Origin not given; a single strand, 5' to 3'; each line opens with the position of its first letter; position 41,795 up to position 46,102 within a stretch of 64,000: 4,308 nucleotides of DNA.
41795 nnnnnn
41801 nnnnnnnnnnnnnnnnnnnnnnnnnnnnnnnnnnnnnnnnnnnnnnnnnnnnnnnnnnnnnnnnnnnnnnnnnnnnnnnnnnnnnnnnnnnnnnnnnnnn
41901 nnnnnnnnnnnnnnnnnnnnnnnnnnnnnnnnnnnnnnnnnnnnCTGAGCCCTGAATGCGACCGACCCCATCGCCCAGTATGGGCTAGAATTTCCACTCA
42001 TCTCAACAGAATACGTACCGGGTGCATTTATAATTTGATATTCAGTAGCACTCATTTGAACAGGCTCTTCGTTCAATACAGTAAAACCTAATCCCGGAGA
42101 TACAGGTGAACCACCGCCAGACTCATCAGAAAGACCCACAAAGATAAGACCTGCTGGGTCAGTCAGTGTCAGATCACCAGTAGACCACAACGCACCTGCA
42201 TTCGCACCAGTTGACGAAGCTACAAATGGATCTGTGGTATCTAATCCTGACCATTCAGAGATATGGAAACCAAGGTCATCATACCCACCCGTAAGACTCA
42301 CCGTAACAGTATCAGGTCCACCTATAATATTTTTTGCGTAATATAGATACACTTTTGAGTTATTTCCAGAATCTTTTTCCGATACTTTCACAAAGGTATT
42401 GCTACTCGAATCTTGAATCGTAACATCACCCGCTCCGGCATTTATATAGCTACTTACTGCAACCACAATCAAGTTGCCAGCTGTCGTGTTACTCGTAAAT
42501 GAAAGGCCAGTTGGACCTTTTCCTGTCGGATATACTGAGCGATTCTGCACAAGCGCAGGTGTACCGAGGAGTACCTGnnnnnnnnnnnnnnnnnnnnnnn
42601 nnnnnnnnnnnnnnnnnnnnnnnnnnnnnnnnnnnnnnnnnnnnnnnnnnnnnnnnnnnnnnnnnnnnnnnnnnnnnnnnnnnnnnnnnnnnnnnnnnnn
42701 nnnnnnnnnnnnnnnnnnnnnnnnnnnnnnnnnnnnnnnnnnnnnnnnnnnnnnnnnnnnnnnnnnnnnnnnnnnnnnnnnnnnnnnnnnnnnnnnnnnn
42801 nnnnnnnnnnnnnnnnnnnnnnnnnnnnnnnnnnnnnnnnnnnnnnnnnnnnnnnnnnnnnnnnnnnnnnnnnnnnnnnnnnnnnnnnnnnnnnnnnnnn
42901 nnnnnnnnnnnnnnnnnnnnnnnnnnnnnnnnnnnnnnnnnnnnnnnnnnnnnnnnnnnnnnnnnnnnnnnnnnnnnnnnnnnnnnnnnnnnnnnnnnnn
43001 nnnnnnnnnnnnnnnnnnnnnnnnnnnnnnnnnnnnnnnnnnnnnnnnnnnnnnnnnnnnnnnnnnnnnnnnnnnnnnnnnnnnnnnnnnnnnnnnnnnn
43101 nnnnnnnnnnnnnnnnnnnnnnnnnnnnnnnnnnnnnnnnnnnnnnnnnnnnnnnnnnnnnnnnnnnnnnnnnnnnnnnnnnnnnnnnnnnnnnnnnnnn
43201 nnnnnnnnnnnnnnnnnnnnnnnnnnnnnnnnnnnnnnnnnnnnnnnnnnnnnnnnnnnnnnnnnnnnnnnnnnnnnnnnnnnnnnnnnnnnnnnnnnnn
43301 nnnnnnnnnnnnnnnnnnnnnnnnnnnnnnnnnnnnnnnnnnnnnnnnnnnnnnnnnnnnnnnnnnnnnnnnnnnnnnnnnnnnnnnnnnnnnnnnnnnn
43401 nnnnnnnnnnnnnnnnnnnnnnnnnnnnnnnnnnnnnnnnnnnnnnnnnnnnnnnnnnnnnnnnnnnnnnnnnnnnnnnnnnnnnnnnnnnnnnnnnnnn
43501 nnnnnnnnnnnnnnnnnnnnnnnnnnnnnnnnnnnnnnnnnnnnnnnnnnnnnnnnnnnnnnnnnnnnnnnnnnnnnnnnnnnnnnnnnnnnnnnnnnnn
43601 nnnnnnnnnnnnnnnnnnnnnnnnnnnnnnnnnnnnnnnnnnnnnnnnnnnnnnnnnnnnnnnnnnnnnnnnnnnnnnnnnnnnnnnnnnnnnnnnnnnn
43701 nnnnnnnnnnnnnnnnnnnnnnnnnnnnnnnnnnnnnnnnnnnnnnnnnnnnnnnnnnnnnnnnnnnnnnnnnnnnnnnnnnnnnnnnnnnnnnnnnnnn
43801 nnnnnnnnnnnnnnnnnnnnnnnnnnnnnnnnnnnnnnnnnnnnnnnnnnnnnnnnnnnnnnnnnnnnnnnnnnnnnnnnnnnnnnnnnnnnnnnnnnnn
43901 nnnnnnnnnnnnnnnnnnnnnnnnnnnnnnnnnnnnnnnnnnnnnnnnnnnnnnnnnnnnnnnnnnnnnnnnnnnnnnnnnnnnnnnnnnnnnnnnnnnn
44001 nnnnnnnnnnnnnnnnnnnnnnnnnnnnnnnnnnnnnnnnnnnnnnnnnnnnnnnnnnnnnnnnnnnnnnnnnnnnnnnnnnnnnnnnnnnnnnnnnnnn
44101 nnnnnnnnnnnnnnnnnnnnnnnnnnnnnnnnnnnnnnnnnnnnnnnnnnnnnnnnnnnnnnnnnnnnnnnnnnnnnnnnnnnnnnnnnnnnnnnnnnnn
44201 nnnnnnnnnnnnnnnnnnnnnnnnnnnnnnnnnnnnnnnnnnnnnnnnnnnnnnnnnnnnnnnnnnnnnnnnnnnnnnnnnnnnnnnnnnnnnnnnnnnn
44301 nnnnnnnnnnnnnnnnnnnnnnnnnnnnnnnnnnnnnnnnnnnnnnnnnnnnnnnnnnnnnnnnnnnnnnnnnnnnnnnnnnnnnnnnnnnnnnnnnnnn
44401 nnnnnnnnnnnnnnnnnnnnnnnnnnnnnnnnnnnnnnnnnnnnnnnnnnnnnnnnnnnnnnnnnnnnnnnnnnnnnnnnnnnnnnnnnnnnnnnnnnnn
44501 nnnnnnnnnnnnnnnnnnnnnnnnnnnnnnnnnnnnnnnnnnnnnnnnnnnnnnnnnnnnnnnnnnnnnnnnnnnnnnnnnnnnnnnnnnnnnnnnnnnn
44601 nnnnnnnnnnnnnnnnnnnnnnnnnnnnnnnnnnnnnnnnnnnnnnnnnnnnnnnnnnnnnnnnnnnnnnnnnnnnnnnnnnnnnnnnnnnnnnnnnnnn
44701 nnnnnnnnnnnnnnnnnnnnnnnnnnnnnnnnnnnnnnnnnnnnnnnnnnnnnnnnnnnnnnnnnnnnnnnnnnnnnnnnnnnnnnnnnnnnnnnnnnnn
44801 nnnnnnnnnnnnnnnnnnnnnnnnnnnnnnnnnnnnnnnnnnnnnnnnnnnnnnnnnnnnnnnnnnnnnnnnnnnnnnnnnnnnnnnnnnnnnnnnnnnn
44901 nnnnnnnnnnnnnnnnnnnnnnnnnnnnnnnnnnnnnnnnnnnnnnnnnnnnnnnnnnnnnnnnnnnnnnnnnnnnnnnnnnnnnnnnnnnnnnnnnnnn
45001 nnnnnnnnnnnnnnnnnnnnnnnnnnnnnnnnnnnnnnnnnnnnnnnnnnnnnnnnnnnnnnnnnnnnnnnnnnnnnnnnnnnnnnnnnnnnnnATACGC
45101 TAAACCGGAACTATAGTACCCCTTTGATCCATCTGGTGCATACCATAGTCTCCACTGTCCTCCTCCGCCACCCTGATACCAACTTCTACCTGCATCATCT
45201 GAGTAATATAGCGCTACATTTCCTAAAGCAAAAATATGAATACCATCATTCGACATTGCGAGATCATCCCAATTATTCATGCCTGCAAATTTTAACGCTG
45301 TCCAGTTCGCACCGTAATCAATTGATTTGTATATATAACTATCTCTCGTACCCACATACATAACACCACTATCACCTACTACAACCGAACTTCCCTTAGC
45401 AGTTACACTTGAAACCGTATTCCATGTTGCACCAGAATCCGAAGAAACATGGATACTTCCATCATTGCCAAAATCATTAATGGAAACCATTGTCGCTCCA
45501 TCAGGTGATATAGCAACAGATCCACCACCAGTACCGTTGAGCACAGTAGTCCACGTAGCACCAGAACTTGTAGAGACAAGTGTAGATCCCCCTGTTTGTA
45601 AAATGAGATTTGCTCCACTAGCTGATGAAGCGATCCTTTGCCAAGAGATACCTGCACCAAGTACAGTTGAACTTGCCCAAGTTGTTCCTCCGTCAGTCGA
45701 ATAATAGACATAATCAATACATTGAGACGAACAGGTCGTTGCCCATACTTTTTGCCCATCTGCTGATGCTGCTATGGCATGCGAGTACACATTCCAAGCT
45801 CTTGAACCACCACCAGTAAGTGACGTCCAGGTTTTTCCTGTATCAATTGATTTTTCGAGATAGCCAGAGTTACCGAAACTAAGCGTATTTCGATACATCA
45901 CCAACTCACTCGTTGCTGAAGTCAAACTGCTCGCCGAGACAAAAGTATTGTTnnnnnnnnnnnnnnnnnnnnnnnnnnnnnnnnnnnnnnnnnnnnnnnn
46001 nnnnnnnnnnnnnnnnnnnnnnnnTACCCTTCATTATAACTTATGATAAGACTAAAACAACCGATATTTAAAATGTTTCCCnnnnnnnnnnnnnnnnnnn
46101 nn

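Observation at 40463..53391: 13-kb block of giant secreted proteins in two paralogous families, each combining putative carbohydrate-active domains with peptidoglycan-binding repeats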

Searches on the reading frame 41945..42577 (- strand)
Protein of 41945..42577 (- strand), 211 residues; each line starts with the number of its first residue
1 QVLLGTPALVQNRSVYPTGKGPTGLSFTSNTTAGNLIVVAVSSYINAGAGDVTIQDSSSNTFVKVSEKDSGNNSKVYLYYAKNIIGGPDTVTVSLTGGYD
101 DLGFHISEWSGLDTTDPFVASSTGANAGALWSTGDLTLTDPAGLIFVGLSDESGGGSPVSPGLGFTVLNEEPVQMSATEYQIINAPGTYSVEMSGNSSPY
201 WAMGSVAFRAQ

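Call 90: search_protein_families(library=pfam, proteins=[window:41945-42577:-], max_evalue=10)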
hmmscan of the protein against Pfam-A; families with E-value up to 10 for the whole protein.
window:41945-42577:- (211 aa): 0 families

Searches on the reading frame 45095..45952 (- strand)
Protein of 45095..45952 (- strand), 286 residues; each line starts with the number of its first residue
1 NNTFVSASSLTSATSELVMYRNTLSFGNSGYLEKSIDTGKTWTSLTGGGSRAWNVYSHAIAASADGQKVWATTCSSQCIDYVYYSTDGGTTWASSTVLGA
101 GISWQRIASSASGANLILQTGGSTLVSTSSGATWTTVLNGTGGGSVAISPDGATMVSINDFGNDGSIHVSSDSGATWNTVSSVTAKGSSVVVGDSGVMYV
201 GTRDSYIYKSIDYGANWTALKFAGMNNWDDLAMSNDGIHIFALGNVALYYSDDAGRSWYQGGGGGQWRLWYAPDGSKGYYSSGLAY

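Call 90: search_protein_families(library=pfam, proteins=[window:45095-45952:-], max_evalue=10)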
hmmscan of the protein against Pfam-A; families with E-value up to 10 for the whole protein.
window:45095-45952:- (286 aa): 8 families
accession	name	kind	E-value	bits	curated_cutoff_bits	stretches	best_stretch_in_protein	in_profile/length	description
PF15902.12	Sortilin-Vps10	-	8.9e-09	35.1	33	4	166-258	2-109/446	Sortilin, neurotensin receptor 3,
PF02012.26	BNR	-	1.3e-07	30.9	27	2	83-93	1-11/12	BNR/Asp-box repeat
PF24316.1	Tli3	-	5.1e-06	27.3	27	1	73-97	76-101/129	T6SS Tli3 immunity protein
PF15899.11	BNR_6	-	0.00039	20.7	27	1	207-218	1-12/14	BNR-Asp box repeat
PF19755.4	DUF6242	-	0.0075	16.6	29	2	176-258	129-217/217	Domain of unknown function (DUF6242)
PF21471.3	Reelin_subrepeat-B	-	0.0079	16.4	27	0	82-98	62-78/127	Reelin subrepeat B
PF03174.19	CHB_HEX_C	-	0.43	11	23.6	0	82-97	37-52/76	Chitobiase/beta-hexosaminidase C-terminal domain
PF13859.12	BNR_3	-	0.5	10.1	27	1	125-219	108-212/308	BNR repeat-like domain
